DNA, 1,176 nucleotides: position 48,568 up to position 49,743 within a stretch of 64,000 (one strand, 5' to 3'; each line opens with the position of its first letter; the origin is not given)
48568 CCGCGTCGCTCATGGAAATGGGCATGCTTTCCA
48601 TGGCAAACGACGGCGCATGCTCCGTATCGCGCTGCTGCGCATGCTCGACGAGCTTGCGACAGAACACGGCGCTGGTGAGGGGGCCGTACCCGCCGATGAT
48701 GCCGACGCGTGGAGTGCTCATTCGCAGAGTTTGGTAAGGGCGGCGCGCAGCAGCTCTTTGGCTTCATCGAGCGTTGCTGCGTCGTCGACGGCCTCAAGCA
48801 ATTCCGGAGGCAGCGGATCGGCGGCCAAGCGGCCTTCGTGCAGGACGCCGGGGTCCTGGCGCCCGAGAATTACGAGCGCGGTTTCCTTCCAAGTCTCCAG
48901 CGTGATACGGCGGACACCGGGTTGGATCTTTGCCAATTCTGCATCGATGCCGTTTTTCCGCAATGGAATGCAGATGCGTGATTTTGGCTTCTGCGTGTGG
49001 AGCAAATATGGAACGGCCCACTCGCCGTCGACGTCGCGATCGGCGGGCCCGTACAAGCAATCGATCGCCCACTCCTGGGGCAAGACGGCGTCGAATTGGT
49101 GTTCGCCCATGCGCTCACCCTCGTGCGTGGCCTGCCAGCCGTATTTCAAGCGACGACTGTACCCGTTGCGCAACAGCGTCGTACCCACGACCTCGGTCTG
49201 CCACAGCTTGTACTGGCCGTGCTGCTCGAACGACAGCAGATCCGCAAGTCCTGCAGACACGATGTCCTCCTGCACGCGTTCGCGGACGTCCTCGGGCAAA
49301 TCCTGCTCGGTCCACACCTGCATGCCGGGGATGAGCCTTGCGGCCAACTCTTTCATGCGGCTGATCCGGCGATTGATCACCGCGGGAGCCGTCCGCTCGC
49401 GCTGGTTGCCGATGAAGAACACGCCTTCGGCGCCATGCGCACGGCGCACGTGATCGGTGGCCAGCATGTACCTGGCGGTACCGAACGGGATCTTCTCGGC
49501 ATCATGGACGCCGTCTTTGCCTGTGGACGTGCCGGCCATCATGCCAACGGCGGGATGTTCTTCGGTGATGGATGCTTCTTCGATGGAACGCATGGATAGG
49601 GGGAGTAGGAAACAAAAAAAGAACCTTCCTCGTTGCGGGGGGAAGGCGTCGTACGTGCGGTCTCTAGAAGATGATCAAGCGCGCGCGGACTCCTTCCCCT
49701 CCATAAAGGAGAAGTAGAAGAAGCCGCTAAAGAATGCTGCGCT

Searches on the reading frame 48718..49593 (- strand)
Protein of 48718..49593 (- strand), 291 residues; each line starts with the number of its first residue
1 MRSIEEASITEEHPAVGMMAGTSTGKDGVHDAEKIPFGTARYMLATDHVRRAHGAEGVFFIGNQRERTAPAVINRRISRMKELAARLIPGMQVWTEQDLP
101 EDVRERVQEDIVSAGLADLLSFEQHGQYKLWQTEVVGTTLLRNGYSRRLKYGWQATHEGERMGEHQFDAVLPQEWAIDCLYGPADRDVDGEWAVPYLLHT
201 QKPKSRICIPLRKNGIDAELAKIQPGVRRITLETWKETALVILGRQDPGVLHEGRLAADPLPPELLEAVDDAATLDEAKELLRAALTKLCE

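Call 6: search_protein_families(library=pfam, proteins=[window:48718-49593:-], max_evalue=0.01)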
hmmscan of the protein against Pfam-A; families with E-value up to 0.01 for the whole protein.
window:48718-49593:- (291 aa): 0 families

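Call 7: search_protein_families(library=ncbifam, proteins=[window:48718-49593:-], max_evalue=0.01)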
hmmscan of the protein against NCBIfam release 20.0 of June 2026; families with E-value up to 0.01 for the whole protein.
window:48718-49593:- (291 aa): 0 families

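Call 11: find_homologous_proteins(query=window:48718-49593:-)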
Query window:48718-49593:- (291 aa): 4 proteins with E <= 0.001 among 4339 candidates.
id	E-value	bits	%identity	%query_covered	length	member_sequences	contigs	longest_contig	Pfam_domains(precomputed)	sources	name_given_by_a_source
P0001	2.1e-193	659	100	100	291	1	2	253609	-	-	-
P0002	2.0e-156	538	81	100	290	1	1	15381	-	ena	-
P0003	6.1e-143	494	74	100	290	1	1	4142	-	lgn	-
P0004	2.8e-73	265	47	99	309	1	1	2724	-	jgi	jgi:hypothetical protein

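Call 12: find_encoding_contigs(protein=P0002, flank=6000)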
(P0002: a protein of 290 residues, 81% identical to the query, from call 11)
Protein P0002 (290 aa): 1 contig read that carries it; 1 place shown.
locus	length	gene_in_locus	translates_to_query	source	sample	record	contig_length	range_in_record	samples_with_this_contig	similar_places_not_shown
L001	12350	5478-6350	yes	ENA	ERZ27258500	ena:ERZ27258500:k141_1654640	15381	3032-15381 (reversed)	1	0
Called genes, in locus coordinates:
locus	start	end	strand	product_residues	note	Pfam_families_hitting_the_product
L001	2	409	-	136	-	?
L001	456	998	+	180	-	PF01864:CarS-like, PF01148:CTP_transf_1 (weak)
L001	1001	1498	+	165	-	PF04608:PgpA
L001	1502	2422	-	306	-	-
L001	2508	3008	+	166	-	-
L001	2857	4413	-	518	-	PF03772:Competence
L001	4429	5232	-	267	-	PF00398:RrnaAD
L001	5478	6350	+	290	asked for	-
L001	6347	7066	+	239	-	PF01177:Asp_Glu_race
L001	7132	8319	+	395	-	-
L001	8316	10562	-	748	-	PF00580:UvrD-helicase, PF13245:AAA_19, PF13604:AAA_30 (faint), PF01443:Viral_helicase1 (faint), PF13361:UvrD_C, PF13538:UvrD_C_2 (weak)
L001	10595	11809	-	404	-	-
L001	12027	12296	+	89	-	PF00312:Ribosomal_S15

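Call 13: find_encoding_contigs(protein=P0003, flank=6000)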
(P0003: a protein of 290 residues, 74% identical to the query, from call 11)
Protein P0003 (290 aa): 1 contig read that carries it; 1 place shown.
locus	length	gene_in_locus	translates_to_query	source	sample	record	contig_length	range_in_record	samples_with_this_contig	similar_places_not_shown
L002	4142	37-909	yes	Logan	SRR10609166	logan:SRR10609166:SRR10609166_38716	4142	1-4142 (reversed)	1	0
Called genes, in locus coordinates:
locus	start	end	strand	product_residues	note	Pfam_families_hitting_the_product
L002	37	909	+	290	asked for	-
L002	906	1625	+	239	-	PF01177:Asp_Glu_race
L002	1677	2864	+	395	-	-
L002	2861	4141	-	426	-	?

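Call 14: find_encoding_contigs(protein=P0004, flank=6000)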
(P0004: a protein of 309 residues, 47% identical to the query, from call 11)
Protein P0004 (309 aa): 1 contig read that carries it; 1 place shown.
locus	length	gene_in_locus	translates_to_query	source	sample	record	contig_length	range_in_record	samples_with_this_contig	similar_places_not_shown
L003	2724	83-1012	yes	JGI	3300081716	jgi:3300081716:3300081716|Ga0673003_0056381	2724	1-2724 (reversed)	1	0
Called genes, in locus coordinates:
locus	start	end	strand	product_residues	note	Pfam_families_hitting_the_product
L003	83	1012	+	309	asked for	-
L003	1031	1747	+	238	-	PF01177:Asp_Glu_race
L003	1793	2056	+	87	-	PF01817:CM_2 (weak)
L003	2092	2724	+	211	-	?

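Call 19: find_related_loci(query=A1, collection=genome_contigs, flank=6000)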
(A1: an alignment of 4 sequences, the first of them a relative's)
Query A1 (291 aa) in genome_contigs; peptide patterns used: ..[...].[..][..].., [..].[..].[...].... (x = any residue, [..] = any of these).
90 stretches matched a pattern, but none encodes a relative of the query by tblastn (E <= 1e-3).

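Call 20: find_related_loci(query=A1, collection=metagenome_contigs, flank=6000)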
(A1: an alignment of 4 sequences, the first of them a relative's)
Query A1 (291 aa) in metagenome_contigs; peptide patterns used: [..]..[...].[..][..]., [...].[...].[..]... (x = any residue, [..] = any of these).
142 stretches matched a pattern, but none encodes a relative of the query by tblastn (E <= 1e-3).
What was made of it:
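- Tried and rejected: find_related_loci with the 4-sequence X alignment found nothing in genome_contigs or metagenome_contigs, because the derived peptide patterns were too narrow (calls 19, 20).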

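Call 36: search_protein_families(library=pfam, proteins=[L003:1793-2056:+, L003:2092-2724:+, L001:7132-8319:+], max_evalue=0.01)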
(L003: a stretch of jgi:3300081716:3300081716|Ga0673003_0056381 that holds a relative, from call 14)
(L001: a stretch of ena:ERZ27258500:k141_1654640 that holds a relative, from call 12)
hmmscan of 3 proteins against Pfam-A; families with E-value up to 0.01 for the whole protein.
L003:1793-2056:+ (87 aa): 1 family
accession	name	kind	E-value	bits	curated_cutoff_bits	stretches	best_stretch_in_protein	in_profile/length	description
PF01817.26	CM_2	-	8.8e-06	26.3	27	1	12-84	4-80/80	Chorismate mutase type II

L003:2092-2724:+ (211 aa): 1 family
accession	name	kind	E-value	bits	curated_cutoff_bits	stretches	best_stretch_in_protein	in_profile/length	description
PF00155.27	Aminotran_1_2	-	2.1e-26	93.4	19.7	1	29-211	4-190/361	Aminotransferase class I and II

L001:7132-8319:+ (395 aa): 0 families

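Call 37: predict_structure(alignment_id=A1)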
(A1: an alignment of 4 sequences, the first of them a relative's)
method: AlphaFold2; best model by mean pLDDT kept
length: 291 residues; sequences in the alignment: 4
mean_pLDDT: 46.6   pTM: 0.33
mean pLDDT of the five models: 46.6, 41.9, 41.7, 41.3, 41.0
residues with pLDDT >= 90: 0; 70-90: 18; 50-70: 96; < 50: 177
segments of 3 or more residues with pLDDT < 50: 1-17, 21-37, 54-68, 86-88, 115-200, 202-230, 256-261, 289-291
pLDDT, mean of each block of 10 residues (from residue 1): 28 42 41 43 57 49 44 59 52 63 68 50 28 27 28 30 32 43 36 41 42 36 42 66 71 51 53 70 60 43
secondary structure, 60 per line:
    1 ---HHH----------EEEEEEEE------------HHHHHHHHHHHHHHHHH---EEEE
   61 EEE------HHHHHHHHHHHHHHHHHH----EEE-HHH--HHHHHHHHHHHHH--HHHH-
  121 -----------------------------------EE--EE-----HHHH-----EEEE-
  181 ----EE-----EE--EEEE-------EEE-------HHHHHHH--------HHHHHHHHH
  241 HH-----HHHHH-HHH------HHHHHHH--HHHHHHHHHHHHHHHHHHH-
elements in order: E17-24 H37-53 E57-63 H70-87 E92-94 H101-113 H116-119 H167-170 E176-179 E196-199 E207-209 H217-223 H232-242 H248-252 H263-269 H272-290
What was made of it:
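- Tried and rejected: AlphaFold2 with only 4 sequences failed (pLDDT 46.6, call 37).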

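Call 38: search_protein_representatives(alignment_id=A1)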
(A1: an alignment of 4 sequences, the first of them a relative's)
Query: 4 sequences, 291 profile positions. Proteins with E-value up to 0.001 (for the whole library): 16; up to 1e-10: 13; up to 1e-30: 8. The best 16 are listed.
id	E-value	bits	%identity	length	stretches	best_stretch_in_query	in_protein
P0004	5.2e-153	524.8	-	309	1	1-291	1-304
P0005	1.5e-91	323.0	-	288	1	10-289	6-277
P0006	1.1e-37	146.2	-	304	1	15-290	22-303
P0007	4.0e-37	144.4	-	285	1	18-290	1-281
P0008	1.1e-34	136.4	-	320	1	18-287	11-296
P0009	2.1e-33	132.2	-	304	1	16-289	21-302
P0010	4.8e-33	131.0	-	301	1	17-275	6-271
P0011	4.1e-32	127.9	-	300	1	16-290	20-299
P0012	3.2e-30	121.7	-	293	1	11-289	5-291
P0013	7.9e-24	100.8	-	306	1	16-289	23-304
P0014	1.4e-17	80.2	-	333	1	8-289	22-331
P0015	1.2e-15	73.9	-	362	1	10-256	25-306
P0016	2.1e-11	60.0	-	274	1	50-289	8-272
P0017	6.6e-10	55.1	-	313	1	17-230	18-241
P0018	6.1e-07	45.3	-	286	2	149-236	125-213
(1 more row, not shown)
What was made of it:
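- Closest known: Class Ic aminoacyl-tRNA synthetases. Different: The protein is always paired with a racemase/epimerase and is very rare (16 clusters, call 38).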

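Call 39: search_solved_structures(query=A1, max_evalue=10, show_alignments=2)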
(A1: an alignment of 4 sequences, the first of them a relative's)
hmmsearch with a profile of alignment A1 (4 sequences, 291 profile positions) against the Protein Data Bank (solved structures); distinct sequences matched with E-value up to 10: 3.
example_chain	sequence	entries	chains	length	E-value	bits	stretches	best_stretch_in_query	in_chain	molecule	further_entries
5fmf_E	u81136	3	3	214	0.56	12.6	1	196-265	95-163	DNA-DIRECTED RNA POLYMERASES I, II, AND III SUBUNIT RPABC1, RPB5 | DNA-directed RNA polymerases I, II, and III subunit RPABC1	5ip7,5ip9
1dzf_A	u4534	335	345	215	0.57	12.6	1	196-265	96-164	DNA-DIRECTED RNA POLYMERASES I, II, AND III SUBUNIT RPABC 1 | DNA-DIRECTED RNA POLYMERASE II 27KD POLYPEPTIDE | DNA-directed RNA polymerase II, chain RPB5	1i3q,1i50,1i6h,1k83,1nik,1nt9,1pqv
4eb5_C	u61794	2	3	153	0.81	12.1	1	242-286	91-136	NifU protein (NifU-1)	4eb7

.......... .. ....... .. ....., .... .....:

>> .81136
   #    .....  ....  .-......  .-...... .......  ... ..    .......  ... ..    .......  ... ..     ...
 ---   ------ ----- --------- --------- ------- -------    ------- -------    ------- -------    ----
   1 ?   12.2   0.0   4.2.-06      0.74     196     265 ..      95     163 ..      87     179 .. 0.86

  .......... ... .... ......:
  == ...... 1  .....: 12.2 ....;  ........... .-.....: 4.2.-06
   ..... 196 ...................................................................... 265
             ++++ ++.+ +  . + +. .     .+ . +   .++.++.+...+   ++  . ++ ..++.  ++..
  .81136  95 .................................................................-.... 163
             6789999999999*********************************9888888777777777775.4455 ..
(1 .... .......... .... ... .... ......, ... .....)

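Call 41: find_encoding_contigs(protein=P0005, flank=5000, max_places=3)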
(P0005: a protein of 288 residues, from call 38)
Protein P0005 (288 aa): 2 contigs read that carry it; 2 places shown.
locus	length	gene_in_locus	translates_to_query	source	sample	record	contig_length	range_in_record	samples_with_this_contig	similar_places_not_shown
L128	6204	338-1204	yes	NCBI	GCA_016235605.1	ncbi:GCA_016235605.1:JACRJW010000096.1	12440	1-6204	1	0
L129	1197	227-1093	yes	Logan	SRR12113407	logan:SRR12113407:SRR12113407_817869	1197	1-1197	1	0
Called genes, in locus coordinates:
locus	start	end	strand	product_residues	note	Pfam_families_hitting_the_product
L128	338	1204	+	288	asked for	-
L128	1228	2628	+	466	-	-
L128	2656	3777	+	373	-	PF02746:MR_MLE_N, PF26685:DUF8230_C (weak), PF13378:MR_MLE_C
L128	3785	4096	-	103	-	PF01371:Trp_repressor, PF13384:HTH_23 (faint)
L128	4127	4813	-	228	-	PF03483:B3_4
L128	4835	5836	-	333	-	-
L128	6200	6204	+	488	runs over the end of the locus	-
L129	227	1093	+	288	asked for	-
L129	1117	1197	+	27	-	?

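Call 45: find_encoding_contigs(protein=P0006, flank=4000, max_places=3)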
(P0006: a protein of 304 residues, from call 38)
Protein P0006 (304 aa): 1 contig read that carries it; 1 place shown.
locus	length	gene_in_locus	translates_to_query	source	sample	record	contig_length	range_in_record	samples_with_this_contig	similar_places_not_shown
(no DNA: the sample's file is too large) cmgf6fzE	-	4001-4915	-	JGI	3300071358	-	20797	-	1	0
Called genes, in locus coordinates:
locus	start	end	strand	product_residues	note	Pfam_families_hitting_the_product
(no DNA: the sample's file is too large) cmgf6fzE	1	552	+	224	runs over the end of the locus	-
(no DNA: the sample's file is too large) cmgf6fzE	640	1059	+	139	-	-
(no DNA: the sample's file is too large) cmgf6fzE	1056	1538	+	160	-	-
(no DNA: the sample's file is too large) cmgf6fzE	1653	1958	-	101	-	-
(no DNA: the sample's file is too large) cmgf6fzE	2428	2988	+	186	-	-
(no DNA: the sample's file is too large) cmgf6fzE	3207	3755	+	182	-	-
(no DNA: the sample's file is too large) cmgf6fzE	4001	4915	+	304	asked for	-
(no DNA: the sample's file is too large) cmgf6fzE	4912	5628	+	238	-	PF01177:Asp_Glu_race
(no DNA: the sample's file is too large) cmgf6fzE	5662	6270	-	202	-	-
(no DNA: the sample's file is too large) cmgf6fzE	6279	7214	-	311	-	PF00005:ABC_tran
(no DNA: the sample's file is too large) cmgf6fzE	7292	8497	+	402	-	?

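Call 46: find_encoding_contigs(protein=P0007, flank=4000, max_places=3)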
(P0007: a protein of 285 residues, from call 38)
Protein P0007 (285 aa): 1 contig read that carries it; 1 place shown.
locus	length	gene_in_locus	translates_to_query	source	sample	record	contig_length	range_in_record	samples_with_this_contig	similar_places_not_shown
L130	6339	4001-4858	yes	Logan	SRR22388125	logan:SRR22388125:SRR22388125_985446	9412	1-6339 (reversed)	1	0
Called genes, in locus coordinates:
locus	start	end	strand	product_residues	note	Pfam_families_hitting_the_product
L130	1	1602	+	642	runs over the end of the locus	-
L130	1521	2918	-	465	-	PF13567:DUF4131, PF03772:Competence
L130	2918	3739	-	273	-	PF00398:RrnaAD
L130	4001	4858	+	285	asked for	-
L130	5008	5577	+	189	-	PF01177:Asp_Glu_race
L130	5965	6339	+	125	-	?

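Call 47: find_encoding_contigs(protein=P0008, flank=4000, max_places=3)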
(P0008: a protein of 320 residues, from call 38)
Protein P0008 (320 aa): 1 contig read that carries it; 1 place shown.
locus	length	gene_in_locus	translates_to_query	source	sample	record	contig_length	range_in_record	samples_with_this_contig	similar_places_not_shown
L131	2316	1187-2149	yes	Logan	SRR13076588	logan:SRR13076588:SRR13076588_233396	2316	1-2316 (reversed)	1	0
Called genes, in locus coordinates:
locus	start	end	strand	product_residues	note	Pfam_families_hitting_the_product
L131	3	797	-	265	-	?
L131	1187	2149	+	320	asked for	-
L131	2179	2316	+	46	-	?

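Call 51: search_solved_structures(query=A3, max_evalue=10, show_alignments=3)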
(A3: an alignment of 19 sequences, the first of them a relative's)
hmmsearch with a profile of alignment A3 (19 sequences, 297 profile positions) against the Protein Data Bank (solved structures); distinct sequences matched with E-value up to 10: 3.
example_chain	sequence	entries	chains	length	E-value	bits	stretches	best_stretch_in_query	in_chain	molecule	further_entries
5iva_B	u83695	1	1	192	0.21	14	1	64-124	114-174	LPS-assembly lipoprotein LptE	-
8h1r_B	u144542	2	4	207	0.3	13.5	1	64-124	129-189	LPS-assembly lipoprotein LptE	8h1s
8w0p_A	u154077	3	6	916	1.4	11.3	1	60-116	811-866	RM.BsaXI | site-specific DNA-methyltransferase (adenine-specific)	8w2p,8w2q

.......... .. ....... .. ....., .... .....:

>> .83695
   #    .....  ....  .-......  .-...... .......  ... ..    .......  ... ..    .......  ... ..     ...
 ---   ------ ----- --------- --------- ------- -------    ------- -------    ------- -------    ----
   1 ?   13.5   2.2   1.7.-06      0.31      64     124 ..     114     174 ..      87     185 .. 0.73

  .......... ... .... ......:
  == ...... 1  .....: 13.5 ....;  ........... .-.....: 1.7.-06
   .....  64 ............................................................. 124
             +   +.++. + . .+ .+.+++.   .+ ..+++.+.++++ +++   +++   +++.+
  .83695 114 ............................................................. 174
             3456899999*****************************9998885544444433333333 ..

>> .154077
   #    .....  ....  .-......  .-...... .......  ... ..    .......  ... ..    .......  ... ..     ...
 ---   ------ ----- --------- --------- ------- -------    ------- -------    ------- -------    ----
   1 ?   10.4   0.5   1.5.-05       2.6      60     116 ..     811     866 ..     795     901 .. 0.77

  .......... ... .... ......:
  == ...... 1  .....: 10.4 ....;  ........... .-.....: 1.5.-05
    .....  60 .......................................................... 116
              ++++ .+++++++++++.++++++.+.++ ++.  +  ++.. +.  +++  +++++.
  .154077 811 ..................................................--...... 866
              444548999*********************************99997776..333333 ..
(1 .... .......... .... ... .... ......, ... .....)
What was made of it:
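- On Class Ic aminoacyl-tRNA synthetase (TrpRS/TyrRS), for protein X: No PDB sequence hit (calls 39, 51).
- Tried and rejected: PDB sequence searches with both X alignments found nothing meaningful (calls 39, 51).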

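Call 60: predict_structure(alignment_id=A3)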
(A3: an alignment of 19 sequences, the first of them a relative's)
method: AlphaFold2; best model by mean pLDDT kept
length: 291 residues; sequences in the alignment: 19
mean_pLDDT: 93.2   pTM: 0.90
mean pLDDT of the five models: 93.2, 93.1, 93.0, 92.8, 92.5
residues with pLDDT >= 90: 254; 70-90: 26; 50-70: 4; < 50: 7
segments of 3 or more residues with pLDDT < 50: 1-3, 6-8
pLDDT, mean of each block of 10 residues (from residue 1): 46 89 94 97 98 98 89 95 97 96 95 92 88 96 94 92 92 96 95 96 97 97 98 98 97 90 95 98 98 91
secondary structure, 60 per line:
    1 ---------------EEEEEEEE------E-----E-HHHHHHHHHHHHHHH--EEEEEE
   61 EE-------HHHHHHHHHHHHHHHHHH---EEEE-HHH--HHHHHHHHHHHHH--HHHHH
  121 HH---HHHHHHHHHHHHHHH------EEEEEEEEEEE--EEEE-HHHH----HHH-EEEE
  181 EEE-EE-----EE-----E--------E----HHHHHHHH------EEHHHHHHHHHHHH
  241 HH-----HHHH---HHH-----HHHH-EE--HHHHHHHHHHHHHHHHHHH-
elements in order: E16-23 H38-52 E55-62 H70-87 E91-94 H101-113 H116-122 H126-140 E147-157 E160-163 H165-168 E177-183 H213-220 H229-242 H248-251 H263-266 H272-290
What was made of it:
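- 48718..49593 (-): First regulated gene, 'X' (291 aa): an uncharacterised protein with a TrpRS/TyrRS-like (class Ic aminoacyl-tRNA-synthetase) fold. AlphaFold2 pLDDT 93.2 with a 19-sequence alignment (call 60).
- On Class Ic aminoacyl-tRNA synthetase (TrpRS/TyrRS), for protein X: AlphaFold2 pLDDT 93.2 and pTM 0.90 (call 60).
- Tried and rejected: It succeeded with 19 (call 60).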

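Call 62: fold_search(model_id=the predicted structure, library=pdb)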
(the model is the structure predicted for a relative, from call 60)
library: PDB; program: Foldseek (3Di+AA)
matches with E <= 10: 1072; with E <= 0.001: 41
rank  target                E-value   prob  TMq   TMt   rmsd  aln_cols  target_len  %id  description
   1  3fi0_B                1.2e-05  1.00  0.52  0.52   6.5       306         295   10  Crystal Structure Analysis of B. stearothermophilus Tryptophanyl-tRNA Synthetase Complexed with Tryptophan, AMP, and I (released 2009-02-03)
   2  3fi0_A                4.1e-05  1.00  0.52  0.51   6.4       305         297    9  Crystal Structure Analysis of B. stearothermophilus Tryptophanyl-tRNA Synthetase Complexed with Tryptophan, AMP, and I (released 2009-02-03)
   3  1o5t                  4.4e-05  1.00  0.50  0.40   9.4       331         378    8  Crystal structure of the aminoacylation catalytic fragment of human tryptophanyl-tRNA synthetase (released 2004-07-06)
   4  5ujj_B                5.2e-05  1.00  0.51  0.40   8.0       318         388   11  Crystal structure of human H130R tryptophanyl-tRNA synthetase in complex with TrpAMP (released 2018-01-17)
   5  1h3f_B                5.6e-05  1.00  0.44  0.34  11.2       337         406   13  Tyrosyl-tRNA synthetase from Thermus thermophilus complexed with tyrosinol (released 2002-09-12)
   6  3fhj_F                5.9e-05  1.00  0.51  0.50   7.8       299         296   10  Independent saturation of three TrpRS subsites generates a partially-assembled state similar to those observed in mole (released 2009-02-03)
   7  1h3f_A                6.2e-05  1.00  0.41  0.32  10.6       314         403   12  Tyrosyl-tRNA synthetase from Thermus thermophilus complexed with tyrosinol (released 2002-09-12)
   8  1r6u_A                7.4e-05  1.00  0.48  0.38  10.9       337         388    9  Crystal structure of an active fragment of human tryptophanyl-tRNA synthetase with cytokine activity (released 2004-01-06)
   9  1r6t_A                8.8e-05  1.00  0.46  0.33  10.1       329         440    9  crystal structure of human tryptophanyl-tRNA synthetase (released 2004-01-06)
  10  4j76_A                1.3e-04  1.00  0.48  0.40  12.1       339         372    9  Crystal Structure of a parasite tRNA synthetase, ligand-free (released 2013-05-22)
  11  3fhj_B                1.5e-04  1.00  0.53  0.53   6.8       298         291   10  Independent saturation of three TrpRS subsites generates a partially-assembled state similar to those observed in mole (released 2009-02-03)
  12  3p0j_A                1.6e-04  1.00  0.47  0.23  11.1       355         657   12  Leishmania major Tyrosyl-tRNA synthetase in complex with tyrosinol, triclinic crystal form 1 (released 2011-03-23)
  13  1r6u_B                1.7e-04  1.00  0.49  0.41   8.5       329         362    8  Crystal structure of an active fragment of human tryptophanyl-tRNA synthetase with cytokine activity (released 2004-01-06)
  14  2quh_B                1.7e-04  1.00  0.47  0.37  11.0       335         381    9  Crystal structures of human tryptophanyl-tRNA synthetase in complex with Trp (released 2008-04-29)
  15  4j75_A                1.8e-04  1.00  0.51  0.42   8.0       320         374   11  Crystal Structure of a parasite tRNA synthetase, product-bound (released 2013-05-22)
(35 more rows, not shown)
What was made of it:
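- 48718..49593 (-): All top Foldseek PDB hits are TrpRS or TyrRS (E about 1e-5, TM about 0.5, about 10% identity; call 62).
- Closest known: Class Ic aminoacyl-tRNA synthetases. Same: The predicted fold matches TrpRS/TyrRS over about 300 columns (call 62).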

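Call 68: find_encoding_contigs(protein=P0009, flank=3000, max_places=2)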
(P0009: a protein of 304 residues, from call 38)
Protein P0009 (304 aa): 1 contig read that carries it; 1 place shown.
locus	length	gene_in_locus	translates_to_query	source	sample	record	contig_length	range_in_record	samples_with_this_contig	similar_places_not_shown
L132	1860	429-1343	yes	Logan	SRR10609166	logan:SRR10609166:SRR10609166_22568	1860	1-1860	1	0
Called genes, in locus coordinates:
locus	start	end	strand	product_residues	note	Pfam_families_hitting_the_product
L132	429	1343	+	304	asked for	-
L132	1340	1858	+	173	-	?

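Call 69: find_encoding_contigs(protein=P0010, flank=3000, max_places=2)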
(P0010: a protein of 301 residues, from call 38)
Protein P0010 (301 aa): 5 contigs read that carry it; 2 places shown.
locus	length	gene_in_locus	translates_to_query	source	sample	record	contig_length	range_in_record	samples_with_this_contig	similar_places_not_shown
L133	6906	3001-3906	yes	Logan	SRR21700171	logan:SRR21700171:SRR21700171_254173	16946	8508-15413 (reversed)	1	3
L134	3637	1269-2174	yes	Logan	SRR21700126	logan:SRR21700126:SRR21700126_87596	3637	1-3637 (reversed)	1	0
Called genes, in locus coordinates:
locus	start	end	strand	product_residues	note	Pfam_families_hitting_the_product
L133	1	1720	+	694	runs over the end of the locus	PF03483:B3_4, PF03484:B5, PF17759:tRNA_synthFbeta, PF03147:FDX-ACB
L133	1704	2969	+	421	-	PF02153:PDH_N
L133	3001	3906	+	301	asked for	-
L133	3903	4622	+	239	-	PF01177:Asp_Glu_race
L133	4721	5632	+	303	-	PF00459:Inositol_P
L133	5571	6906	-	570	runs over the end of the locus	PF01636:APH (weak)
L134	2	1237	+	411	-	?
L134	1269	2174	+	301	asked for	-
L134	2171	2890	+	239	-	PF01177:Asp_Glu_race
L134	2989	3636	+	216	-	?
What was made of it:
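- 48002..48721 (-): Second regulated gene (239 aa), overlapping X by 4 nt: an Asp/Glu-racemase-family amino-acid racemase. It is paired with X in W, L001-L003, L130, L133/L137 and the P0006 contig (calls 12-14, 45, 46, 69).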

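Call 70: find_encoding_contigs(protein=P0014, flank=3000, max_places=2)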
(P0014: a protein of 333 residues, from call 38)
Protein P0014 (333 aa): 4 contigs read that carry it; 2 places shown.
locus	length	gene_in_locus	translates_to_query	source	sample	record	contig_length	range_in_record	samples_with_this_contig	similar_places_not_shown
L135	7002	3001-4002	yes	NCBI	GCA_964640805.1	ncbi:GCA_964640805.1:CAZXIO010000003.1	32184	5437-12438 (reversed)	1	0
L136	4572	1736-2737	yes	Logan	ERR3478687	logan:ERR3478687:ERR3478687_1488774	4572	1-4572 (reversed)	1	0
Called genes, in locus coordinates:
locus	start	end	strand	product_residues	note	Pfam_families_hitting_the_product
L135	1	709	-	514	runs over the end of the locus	PF13567:DUF4131, PF03772:Competence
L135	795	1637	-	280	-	PF00398:RrnaAD, PF01564:Spermine_synth (weak), PF13649:Methyltransf_25 (weak)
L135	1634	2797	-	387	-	PF00155:Aminotran_1_2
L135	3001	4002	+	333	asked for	-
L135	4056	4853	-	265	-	-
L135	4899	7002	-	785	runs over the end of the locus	PF00580:UvrD-helicase, PF13245:AAA_19, PF13604:AAA_30 (faint), PF01443:Viral_helicase1 (faint), PF13361:UvrD_C, PF13538:UvrD_C_2 (weak)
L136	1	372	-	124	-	?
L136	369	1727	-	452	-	PF00155:Aminotran_1_2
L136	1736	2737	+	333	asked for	-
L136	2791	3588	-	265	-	-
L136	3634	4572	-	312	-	?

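Call 72: find_encoding_contigs(protein=P0010, flank=10000, max_places=1)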
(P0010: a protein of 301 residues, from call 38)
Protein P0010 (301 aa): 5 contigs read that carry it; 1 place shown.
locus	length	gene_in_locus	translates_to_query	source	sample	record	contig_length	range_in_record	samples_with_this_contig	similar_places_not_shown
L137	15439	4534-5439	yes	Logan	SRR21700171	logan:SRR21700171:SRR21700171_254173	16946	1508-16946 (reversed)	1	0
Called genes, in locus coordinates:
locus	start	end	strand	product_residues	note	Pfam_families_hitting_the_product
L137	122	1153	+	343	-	PF01409:tRNA-synt_2d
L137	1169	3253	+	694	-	PF03483:B3_4, PF03484:B5, PF17759:tRNA_synthFbeta, PF03147:FDX-ACB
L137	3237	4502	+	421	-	PF02153:PDH_N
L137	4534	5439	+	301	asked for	-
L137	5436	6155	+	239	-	PF01177:Asp_Glu_race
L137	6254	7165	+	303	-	PF00459:Inositol_P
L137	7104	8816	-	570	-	PF01636:APH (weak)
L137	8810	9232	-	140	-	-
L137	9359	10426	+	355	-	PF00793:DAHP_synth_1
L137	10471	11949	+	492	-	PF02826:2-Hacid_dh_C, PF00300:His_Phos_1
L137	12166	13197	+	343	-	PF18152:DAHP_snth_FXD (weak), PF00793:DAHP_synth_1, PF03102:NeuB (weak)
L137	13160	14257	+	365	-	PF13685:Fe-ADH_2, PF01761:DHQ_synthase, PF24621:DHQS_C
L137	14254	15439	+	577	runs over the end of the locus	PF00275:EPSP_synthase, PF13671:AAA_33 (faint), PF01202:SKI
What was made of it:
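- In L137 the order is pheS, pheT, tyrA, X, racemase, next to DAHPS, DHQS and EPSPS/SK (calls 14, 36, 72). The neighbours are aromatic amino-acid biosynthesis genes, not peptide export or maturation genes (calls 14, 72).
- Tried and rejected: L137 encodes canonical pheS-pheT immediately upstream of tyrA-X-racemase (call 72).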
